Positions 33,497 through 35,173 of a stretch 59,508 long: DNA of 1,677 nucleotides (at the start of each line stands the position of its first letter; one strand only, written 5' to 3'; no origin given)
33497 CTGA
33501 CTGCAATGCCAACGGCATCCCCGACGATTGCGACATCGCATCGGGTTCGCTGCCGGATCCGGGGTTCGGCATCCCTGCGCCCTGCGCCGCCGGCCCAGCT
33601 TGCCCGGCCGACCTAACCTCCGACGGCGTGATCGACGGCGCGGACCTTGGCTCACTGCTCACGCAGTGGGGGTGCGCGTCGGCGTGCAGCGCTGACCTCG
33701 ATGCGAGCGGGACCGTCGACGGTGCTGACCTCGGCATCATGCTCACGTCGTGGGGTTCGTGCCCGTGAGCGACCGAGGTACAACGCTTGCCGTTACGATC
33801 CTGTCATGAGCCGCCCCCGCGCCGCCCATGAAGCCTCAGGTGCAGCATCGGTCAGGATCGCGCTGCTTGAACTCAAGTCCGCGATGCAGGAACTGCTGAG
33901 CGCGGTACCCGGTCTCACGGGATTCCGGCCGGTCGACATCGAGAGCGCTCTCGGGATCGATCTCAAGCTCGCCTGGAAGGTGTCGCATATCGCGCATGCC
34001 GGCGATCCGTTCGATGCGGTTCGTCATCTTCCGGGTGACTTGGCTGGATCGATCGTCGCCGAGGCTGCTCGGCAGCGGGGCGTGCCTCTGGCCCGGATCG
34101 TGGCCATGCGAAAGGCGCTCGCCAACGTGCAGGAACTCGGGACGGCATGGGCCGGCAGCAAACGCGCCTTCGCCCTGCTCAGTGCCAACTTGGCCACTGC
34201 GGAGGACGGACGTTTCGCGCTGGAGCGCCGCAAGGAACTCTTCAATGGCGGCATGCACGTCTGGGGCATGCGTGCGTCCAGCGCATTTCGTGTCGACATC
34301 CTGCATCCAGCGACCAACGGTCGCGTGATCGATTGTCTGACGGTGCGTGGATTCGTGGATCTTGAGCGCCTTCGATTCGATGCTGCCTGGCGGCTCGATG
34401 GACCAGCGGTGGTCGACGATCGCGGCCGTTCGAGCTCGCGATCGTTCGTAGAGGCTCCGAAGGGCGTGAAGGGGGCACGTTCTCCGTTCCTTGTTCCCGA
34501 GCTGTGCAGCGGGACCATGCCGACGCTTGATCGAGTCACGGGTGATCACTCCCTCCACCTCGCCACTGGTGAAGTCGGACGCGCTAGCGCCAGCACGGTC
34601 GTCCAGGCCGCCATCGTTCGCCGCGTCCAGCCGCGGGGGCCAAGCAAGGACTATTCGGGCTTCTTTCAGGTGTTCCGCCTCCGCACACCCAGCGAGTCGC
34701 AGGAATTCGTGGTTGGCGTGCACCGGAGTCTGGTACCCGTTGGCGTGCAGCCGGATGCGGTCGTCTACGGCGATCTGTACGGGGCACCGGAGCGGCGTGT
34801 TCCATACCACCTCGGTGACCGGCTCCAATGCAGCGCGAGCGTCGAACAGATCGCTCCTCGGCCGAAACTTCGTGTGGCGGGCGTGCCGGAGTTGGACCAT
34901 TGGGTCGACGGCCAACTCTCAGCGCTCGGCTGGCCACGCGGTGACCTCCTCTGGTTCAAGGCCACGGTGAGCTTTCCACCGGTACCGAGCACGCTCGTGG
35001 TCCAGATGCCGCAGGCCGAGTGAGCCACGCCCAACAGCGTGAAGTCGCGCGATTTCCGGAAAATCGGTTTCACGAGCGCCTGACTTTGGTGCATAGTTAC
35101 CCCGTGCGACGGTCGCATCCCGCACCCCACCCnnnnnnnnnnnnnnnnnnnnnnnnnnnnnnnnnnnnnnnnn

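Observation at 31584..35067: Conserved palindromic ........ element at the same distance upstream of both large PA14/dockerin-tagged genes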

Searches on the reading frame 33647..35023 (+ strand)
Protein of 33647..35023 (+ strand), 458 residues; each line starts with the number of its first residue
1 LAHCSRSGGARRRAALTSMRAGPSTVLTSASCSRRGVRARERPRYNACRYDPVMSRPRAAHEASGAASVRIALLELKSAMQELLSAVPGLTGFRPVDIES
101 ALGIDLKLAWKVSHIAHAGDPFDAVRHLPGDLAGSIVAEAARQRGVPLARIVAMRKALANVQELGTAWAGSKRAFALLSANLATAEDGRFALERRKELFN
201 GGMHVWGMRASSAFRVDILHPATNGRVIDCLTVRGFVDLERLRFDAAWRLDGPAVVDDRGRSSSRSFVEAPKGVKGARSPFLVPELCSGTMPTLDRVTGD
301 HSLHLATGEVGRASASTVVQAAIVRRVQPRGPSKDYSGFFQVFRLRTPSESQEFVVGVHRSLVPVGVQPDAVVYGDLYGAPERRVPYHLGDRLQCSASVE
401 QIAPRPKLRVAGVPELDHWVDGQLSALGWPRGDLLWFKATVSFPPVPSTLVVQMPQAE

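Call 12: search_protein_families(library=ncbifam, proteins=[window:33647-35023:+], max_evalue=0.01)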
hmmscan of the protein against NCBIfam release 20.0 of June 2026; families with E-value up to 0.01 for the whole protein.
window:33647-35023:+ (458 aa): 0 families

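Call 13: search_protein_families(library=pfam, proteins=[window:33647-35023:+], max_evalue=0.01)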
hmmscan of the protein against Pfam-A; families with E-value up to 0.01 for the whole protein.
window:33647-35023:+ (458 aa): 0 families

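Call 69: find_homologous_proteins(query=window:33806-35020:+, max_evalue=0.001)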
Query window:33806-35020:+ (405 aa): 25 proteins with E <= 0.001 among 8000 candidates.
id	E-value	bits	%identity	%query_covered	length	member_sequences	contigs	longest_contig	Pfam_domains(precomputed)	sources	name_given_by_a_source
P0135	5.5e-244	827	93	100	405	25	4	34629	-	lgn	-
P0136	3.0e-186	637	69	100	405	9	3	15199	-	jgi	jgi:hypothetical protein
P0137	3.3e-185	634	70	100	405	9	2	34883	-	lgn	-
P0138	1.2e-182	625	70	100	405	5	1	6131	-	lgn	-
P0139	5.4e-181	620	67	100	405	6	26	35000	-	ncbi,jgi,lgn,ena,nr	ncbi:MAG: hypothetical protein FJ252_00140 [Phycisphaerae bacterium]|nr:hypothetical protein [Phycis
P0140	1.3e-128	448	53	98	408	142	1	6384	-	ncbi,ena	-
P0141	6.8e-126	439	53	93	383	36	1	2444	-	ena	-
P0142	8.0e-98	346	53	80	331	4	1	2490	-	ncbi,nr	ncbi:MAG: hypothetical protein EBU31_09340 [Proteobacteria bacterium]|nr:hypothetical protein [Pseud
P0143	6.1e-90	320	43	99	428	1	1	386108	-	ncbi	-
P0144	9.0e-90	320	43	97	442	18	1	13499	-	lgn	-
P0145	8.3e-88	313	43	97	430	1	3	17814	-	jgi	jgi:hypothetical protein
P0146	5.6e-86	307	42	99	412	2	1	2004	-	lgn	-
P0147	1.9e-83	299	41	96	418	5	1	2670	-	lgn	-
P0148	2.5e-83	298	42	92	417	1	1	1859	-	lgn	-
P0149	8.1e-83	297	41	96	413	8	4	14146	-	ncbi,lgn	ncbi:MAG: hypothetical protein RLZZ238_944 [Planctomycetota bacterium]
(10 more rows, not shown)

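Call 72: search_solved_structures(query=A4, max_evalue=10)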
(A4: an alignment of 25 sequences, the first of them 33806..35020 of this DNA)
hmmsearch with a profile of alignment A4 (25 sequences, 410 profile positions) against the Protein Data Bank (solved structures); distinct sequences matched with E-value up to 10: 4.
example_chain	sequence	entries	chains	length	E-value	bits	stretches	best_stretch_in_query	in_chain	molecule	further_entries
4r5d_A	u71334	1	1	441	0.084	15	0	228-273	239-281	Leucine rich repeat protein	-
8eja_B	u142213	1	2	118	0.2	13.8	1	21-73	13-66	aBAK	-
9clb_B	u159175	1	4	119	0.2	13.8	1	21-73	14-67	aBAK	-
4mcw_A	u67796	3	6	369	1.5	10.9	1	283-341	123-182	Metal dependent phosphohydrolase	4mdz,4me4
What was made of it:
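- Tried and rejected: A PDB profile search (call 72) found nothing.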

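Call 73: find_related_loci(query=A4, collection=metagenome_contigs, flank=6000)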
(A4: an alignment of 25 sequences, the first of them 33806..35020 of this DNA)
Query A4 (405 aa) in metagenome_contigs; peptide patterns used: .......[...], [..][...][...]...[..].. (x = any residue, [..] = any of these).
208 stretches matched a pattern; 18 encode a relative of the query (tblastn E <= 1e-3); 18 distinct loci.
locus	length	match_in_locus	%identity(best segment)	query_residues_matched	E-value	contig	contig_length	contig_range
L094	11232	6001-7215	91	1-405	0e+0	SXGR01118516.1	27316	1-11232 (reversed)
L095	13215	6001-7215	70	1-405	0e+0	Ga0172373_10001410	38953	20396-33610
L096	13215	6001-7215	67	1-405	1e-180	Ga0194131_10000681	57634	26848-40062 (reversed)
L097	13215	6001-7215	66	1-405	7e-180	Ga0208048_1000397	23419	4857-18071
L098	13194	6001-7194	53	9-403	4e-133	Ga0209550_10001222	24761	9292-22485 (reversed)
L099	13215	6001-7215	54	1-403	4e-130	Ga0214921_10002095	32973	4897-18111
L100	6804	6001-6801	67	1-267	1e-110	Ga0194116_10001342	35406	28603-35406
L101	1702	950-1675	67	1-237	3e-105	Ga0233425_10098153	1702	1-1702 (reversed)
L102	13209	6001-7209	43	9-401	4e-95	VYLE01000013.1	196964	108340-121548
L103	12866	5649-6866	40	7-405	1e-80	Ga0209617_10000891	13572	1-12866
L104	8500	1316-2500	39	16-405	2e-80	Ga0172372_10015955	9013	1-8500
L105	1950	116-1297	41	16-405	3e-80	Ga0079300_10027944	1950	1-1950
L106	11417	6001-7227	41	1-405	2e-75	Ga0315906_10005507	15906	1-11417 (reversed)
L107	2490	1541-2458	44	14-310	2e-76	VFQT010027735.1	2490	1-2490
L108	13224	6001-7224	52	1-403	8e-136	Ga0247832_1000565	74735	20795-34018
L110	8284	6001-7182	36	13-402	5e-68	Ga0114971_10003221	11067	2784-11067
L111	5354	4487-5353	41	8-291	7e-60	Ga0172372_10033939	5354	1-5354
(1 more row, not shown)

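Call 81: search_protein_families(library=pfam, proteins=[L104:3-1214:-, L106:4648-5871:-, L103:4304-5512:-, L106:923-3154:-, L106:3164-4714:+, L104:3090-4340:-, L099:2124-5990:+, L102:2677-5904:-, L102:7361-10579:+, L106:7237-7983:+], max_evalue=0.0001)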
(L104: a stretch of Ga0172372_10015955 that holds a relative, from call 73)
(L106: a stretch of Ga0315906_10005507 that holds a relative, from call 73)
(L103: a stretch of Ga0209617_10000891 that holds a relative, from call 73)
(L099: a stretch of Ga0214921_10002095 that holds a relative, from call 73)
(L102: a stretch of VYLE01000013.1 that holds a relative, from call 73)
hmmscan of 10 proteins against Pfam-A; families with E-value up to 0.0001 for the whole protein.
L104:3-1214:- (403 aa): 1 family
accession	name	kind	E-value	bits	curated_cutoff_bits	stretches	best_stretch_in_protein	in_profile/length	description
PF01261.30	AP_endonuc_2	-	1.2e-12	48.5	31.1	1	78-262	22-193/249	Xylose isomerase-like TIM barrel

L106:4648-5871:- (407 aa): 1 family
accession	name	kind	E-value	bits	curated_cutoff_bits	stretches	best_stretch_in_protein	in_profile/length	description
PF01261.30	AP_endonuc_2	-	2.4e-10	41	31.1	1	83-266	23-193/249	Xylose isomerase-like TIM barrel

L103:4304-5512:- (402 aa): 1 family
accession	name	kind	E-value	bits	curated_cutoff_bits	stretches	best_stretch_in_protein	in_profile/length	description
PF01261.30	AP_endonuc_2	-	1.5e-12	48.2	31.1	1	78-262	23-201/249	Xylose isomerase-like TIM barrel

L106:923-3154:- (743 aa): 3 families
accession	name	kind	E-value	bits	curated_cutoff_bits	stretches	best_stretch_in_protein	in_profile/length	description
PF13561.12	adh_short_C2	-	1.6e-34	119.9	27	2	466-657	1-177/236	Enoyl-(Acyl carrier protein) reductase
PF00106.31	adh_short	-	7.8e-29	101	26.6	1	462-656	3-182/195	short chain dehydrogenase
PF00596.27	Aldolase_II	-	4e-14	53.4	22.2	1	47-245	7-178/183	Class II Aldolase and Adducin N-terminal domain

L106:3164-4714:+ (516 aa): 0 families

L104:3090-4340:- (416 aa): 0 families

L099:2124-5990:+ (1288 aa): 11 families
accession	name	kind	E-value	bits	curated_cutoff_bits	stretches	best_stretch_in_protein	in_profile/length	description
PF07719.23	TPR_2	-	1.1e-15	56.8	27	1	1242-1271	5-34/34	Tetratricopeptide repeat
PF00515.34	TPR_1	-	2.1e-14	53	27.8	0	1164-1195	1-32/34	Tetratricopeptide repeat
PF13181.12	TPR_8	-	4.5e-11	42.4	25.7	0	1242-1271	5-34/34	Tetratricopeptide repeat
PF13424.12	TPR_12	-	9.1e-11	42.2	30.1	1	1201-1268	6-75/77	Tetratricopeptide repeat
PF13428.12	TPR_14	-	4.6e-10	39.6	23.5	0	1244-1278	7-41/44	Tetratricopeptide repeat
PF13432.12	TPR_16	-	5.1e-10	40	32.7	1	1202-1272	1-65/65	Tetratricopeptide repeat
PF14559.12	TPR_19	-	5.9e-09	36.6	25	0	1210-1276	3-63/68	Tetratricopeptide repeat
PF13176.12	TPR_7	-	4.4e-08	33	27.9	0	1243-1272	4-35/36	Tetratricopeptide repeat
PF13414.12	TPR_11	-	2.7e-07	30.6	26.8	0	1245-1274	1-30/42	TPR repeat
PF13174.12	TPR_6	-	1.2e-06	29.2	26.3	0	1201-1224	3-26/33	Tetratricopeptide repeat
PF23914.1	TPR_CcmH_CycH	-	3.1e-06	27.6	42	0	1158-1212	44-98/158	Cytochrome c-type biogenesis protein H TPR domain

L102:2677-5904:- (1075 aa): 1 family
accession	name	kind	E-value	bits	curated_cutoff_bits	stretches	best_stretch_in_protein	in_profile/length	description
PF13229.12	Beta_helix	-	9e-12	45.3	25.9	1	205-350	12-146/158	Right handed beta helix region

L102:7361-10579:+ (1072 aa): 8 families
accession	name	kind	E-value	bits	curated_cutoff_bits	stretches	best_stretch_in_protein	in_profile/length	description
PF02518.31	HATPase_c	-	1.2e-28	100.2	26.4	1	788-901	2-109/111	Histidine kinase-, DNA gyrase B-, and HSP90-like ATPase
PF00512.31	HisKA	-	1.1e-21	77.1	26.9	1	671-740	1-66/66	His Kinase A (phospho-acceptor) domain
PF13426.13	PAS_9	-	2.8e-18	66.5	27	1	421-526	2-103/103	PAS domain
PF00989.32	PAS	-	2.4e-17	63.4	22.6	1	411-524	2-113/113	PAS fold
PF08447.18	PAS_3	-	1.5e-16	60.8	25.6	2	299-370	2-74/89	PAS fold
PF00072.30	Response_reg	-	1.6e-16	60.9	30.2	1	939-1059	1-110/111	Response regulator receiver domain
PF08448.16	PAS_4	-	1.5e-14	54.5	23.1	1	417-528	2-109/110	PAS fold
PF13188.13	PAS_8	-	3.3e-08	33.6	21.8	1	410-453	1-41/65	PAS domain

L106:7237-7983:+ (248 aa): 2 families
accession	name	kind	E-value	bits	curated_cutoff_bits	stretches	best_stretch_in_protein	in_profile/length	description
PF12840.13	HTH_20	-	1.2e-07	32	27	1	67-113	3-49/51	Helix-turn-helix domain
PF25212.1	HVO_A0114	-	2.5e-05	24.4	27.6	0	60-116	14-70/84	HVO_A0114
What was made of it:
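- L106 has an unrelated HTH_20 gene right after the homologue (call 81).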

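Call 82: search_protein_families(library=ncbifam, proteins=[L104:3-1214:-, L106:4648-5871:-, L106:923-3154:-, L106:3164-4714:+, window:33806-35020:+, L106:6001-7227:+], max_evalue=0.001)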
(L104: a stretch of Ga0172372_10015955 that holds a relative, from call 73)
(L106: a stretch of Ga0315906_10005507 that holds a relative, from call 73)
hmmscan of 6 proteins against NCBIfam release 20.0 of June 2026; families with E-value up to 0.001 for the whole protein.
L104:3-1214:- (403 aa): 5 families
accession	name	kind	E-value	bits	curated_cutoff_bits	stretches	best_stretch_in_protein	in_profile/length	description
TIGR02635.1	RhaI_grampos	equivalog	3.2e-148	493.7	531.35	1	17-391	3-377/378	L-rhamnose isomerase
TIGR02629.1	L_rham_iso_rhiz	equivalog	4.5e-99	332.1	646.75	1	20-391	36-410/412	L-rhamnose catabolism isomerase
TIGR02631.1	xylA_Arthro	equivalog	3.5e-09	36.2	447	1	92-278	76-270/382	xylose isomerase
NF003998.0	PRK05474.1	subfamily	5.9e-06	25.3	459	1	105-257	142-300/439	xylose isomerase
TIGR02630.1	xylose_isom_A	equivalog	1.1e-05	24.6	533.25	1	105-258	140-299/435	xylose isomerase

L106:4648-5871:- (407 aa): 4 families
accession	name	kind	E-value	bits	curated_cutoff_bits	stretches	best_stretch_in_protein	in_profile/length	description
TIGR02635.1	RhaI_grampos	equivalog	1e-147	492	531.35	1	22-395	4-377/378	L-rhamnose isomerase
TIGR02629.1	L_rham_iso_rhiz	equivalog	9e-102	341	646.75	1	18-395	30-410/412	L-rhamnose catabolism isomerase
TIGR02631.1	xylA_Arthro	equivalog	3.2e-08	33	447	1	97-280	77-268/382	xylose isomerase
NF003998.0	PRK05474.1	subfamily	0.00072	18.4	459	0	109-261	142-300/439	xylose isomerase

L106:923-3154:- (743 aa): 195 families (the best 25 are shown)
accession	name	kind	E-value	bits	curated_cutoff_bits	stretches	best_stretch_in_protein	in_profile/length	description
NF006189.0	PRK08324.1-3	equivalog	2.2e-294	978.3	634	1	17-743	3-701/701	bifunctional rhamnulose-1-phosphate aldolase/short-chain dehydrogenase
TIGR02632.1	RhaD_aldol-ADH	equivalog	2.8e-265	881.9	567.75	1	41-743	3-676/676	bifunctional rhamnulose-1-phosphate aldolase/short-chain dehydrogenase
NF006191.0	PRK08324.1-5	equivalog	2.6e-198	660.7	1240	1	19-743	6-706/706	bifunctional aldolase/short-chain dehydrogenase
NF006190.0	PRK08324.1-4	equivalog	2e-176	588.1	1014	1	24-743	2-689/689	bifunctional aldolase/short-chain dehydrogenase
NF006188.0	PRK08324.1-1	equivalog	1.1e-174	582.4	1152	1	39-743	7-679/679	bifunctional aldolase/short-chain dehydrogenase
NF006195.0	PRK08324.2-3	equivalog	6.8e-110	368.3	931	1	24-743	10-678/678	bifunctional aldolase/short-chain dehydrogenase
NF006192.0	PRK08324.1-6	equivalog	1.5e-105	354.1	639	1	39-743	26-685/685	bifunctional aldolase/short-chain dehydrogenase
NF006196.0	PRK08324.2-4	equivalog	1.5e-104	350.7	831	1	27-736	4-652/657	bifunctional aldolase/short-chain dehydrogenase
NF006194.0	PRK08324.2-2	equivalog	6.7e-103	345.6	686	1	40-743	25-703/703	bifunctional aldolase/short-chain dehydrogenase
NF006193.0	PRK08324.2-1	subfamily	5.3e-82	276.1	1213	1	41-738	29-700/705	bifunctional aldolase/short-chain dehydrogenase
NF006197.0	PRK08324.2-5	equivalog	8.7e-46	156.5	627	1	28-487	5-449/583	bifunctional aldolase/short-chain dehydrogenase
NF005559.1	PRK07231.1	subfamily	1.4e-35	123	215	1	457-737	2-247/249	glucose 1-dehydrogenase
NF004791.0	PRK06138.1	equivalog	1.6e-29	102.9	312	1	457-738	3-250/252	SDR family oxidoreductase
TIGR03971.1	SDR_subfam_1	subfamily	1.7e-28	99.7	300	1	457-737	1-268/271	mycofactocin-coupled SDR family oxidoreductase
NF004849.1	PRK06200.1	equivalog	1.2e-27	96.7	330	1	457-738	4-258/269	3-(cis-5,6-dihydroxycyclohexa-1,3-dien-1-yl)propanoate dehydrogenase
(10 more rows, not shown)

L106:3164-4714:+ (516 aa): 0 families

window:33806-35020:+ (405 aa): 0 families

L106:6001-7227:+ (409 aa): 0 families
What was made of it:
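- The divergent gene in L103, L104 and L106 is RhaI (TIGR02635, about 1e-148), followed by RhaD (NF006189) (calls 81, 82).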

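Call 83: predict_structure(alignment_id=A4)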
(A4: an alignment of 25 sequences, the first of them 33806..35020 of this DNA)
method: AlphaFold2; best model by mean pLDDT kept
length: 405 residues; sequences in the alignment: 25
mean_pLDDT: 84.6   pTM: 0.66
mean pLDDT of the five models: 84.6, 83.5, 83.3, 83.3, 82.4
residues with pLDDT >= 90: 190; 70-90: 169; 50-70: 32; < 50: 14
segments of 3 or more residues with pLDDT < 50: 1-10
pLDDT, mean of each block of 10 residues (from residue 1): 37 77 93 90 92 93 81 86 94 95 93 77 67 61 84 91 95 93 94 90 84 92 90 87 84 86 95 89 84 92 92 81 65 58 80 85 96 94 92 88 63
secondary structure, 60 per line:
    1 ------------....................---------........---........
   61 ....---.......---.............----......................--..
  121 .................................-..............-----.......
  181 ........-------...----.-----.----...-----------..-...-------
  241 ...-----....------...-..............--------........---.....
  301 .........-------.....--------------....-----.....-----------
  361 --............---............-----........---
elements in order: H13-32 H42-49 H53-64 H68-74 H78-90 H95-116 H119-153 E155-168 E174-188 E196-198 E214-216 E241-243 E249-252 E263-276 E285-292 E296-306 E317-321 E345-349 H363-374 E381-389 E395-402

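Call 85: fold_search(model_id=the predicted structure, library=pdb)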
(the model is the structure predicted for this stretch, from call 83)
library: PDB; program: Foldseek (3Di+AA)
matches with E <= 10: 538; with E <= 0.001: 32
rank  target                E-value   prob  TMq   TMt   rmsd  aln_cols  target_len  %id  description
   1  7vpp_A                2.3e-05  0.99  0.20  0.11  11.7       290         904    6  Structures of a deltacoronavirus spike protein bound to porcine and human receptors indicate the risk of virus adaptat (released 2022-03-16)
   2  8jkt_A                1.3e-04  0.99  0.23  0.12  10.3       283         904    7  Crystal structure of feline aminopeptidase N ectodomain (released 2024-06-05)
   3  9cao_B                1.5e-04  1.00  0.25  0.13  10.3       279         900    6  Aminopeptidase N open state (released 2025-08-06)
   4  5lg6_B                1.6e-04  0.99  0.23  0.12  10.2       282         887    6  Structure of the deglycosylated porcine aminopeptidase N ectodomain (released 2017-04-12)
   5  5ab0_C                1.8e-04  0.99  0.23  0.12  10.4       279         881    8  Crystal structure of aminopeptidase ERAP2 with ligand (released 2015-09-30)
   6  5lg6_A                2.1e-04  0.98  0.23  0.12  10.2       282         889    7  Structure of the deglycosylated porcine aminopeptidase N ectodomain (released 2017-04-12)
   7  6t6r                  2.3e-04  0.98  0.22  0.12  11.1       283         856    9  Human endoplasmic reticulum aminopeptidase 1 (ERAP1) in complex with (4aR,5S,6R,8S,8aR)-5-(2-(Furan-3-yl)ethyl)-8-hydrox (released 2020-03-18)
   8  4jbs_B                2.6e-04  0.98  0.22  0.12   9.6       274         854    8  Crystal structure of the human Endoplasmic Reticulum Aminopeptidase 2 in complex with PHOSPHINIC PSEUDOTRIPEPTIDE inhi (released 2013-12-11)
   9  5ab0_A                2.9e-04  0.97  0.22  0.12  10.5       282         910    7  Crystal structure of aminopeptidase ERAP2 with ligand (released 2015-09-30)
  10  4p8q_A                3.9e-04  0.99  0.24  0.13  10.3       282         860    7  Crystal Structure of Human Insulin Regulated Aminopeptidase with Alanine in Active Site (released 2014-12-03)
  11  4f5c_B                3.9e-04  0.98  0.24  0.12   9.9       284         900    6  Crystal structure of the spike receptor binding domain of a porcine respiratory coronavirus in complex with the pig am (released 2012-08-22)
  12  4p8q_B                4.6e-04  0.99  0.23  0.13  10.5       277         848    6  Crystal Structure of Human Insulin Regulated Aminopeptidase with Alanine in Active Site (released 2014-12-03)
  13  4f5c_A                4.6e-04  0.98  0.25  0.13   8.9       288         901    7  Crystal structure of the spike receptor binding domain of a porcine respiratory coronavirus in complex with the pig am (released 2012-08-22)
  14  3kd4_A                4.8e-04  0.98  0.23  0.19  11.5       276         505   10  CRYSTAL STRUCTURE OF A PUTATIVE PROTEASE (BDI_1141) FROM PARABACTEROIDES DISTASONIS ATCC 8503 AT 2.00 A RESOLUTION (released 2009-11-24)
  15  6m8p_A                5.1e-04  0.96  0.21  0.12  10.5       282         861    8  Human ERAP1 bound to phosphinic pseudotripeptide inhibitor DG013 (released 2019-12-18)
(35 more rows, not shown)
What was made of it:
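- Tried and rejected: The whole model gives weak matches to the beta-sandwich of M1 aminopeptidases (TM 0.2-0.26, call 85).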

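Call 95: search_protein_families(library=pfam, alignment_id=A4, max_evalue=10)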
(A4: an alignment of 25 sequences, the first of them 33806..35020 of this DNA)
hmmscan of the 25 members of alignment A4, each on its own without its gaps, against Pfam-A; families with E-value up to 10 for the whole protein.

A. member 1, window:33806-35020:+ (405 aa): 0 families

B. families by the number of members that match (of 25 scanned): 5 families
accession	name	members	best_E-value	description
PF14557.12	AphA_like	3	0.037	Putative AphA-like transcriptional regulator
PF19493.4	Trypco1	3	0.049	Trypsin-co-occurring domain 1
PF18281.7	BILBO1_N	3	0.062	BILBO1 N-terminal domain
PF19938.4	DUF6400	1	0.061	Family of unknown function (DUF6400)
PF21151.2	CSN1_C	1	0.14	COP9 signalosome complex subunit 1, C-terminal helix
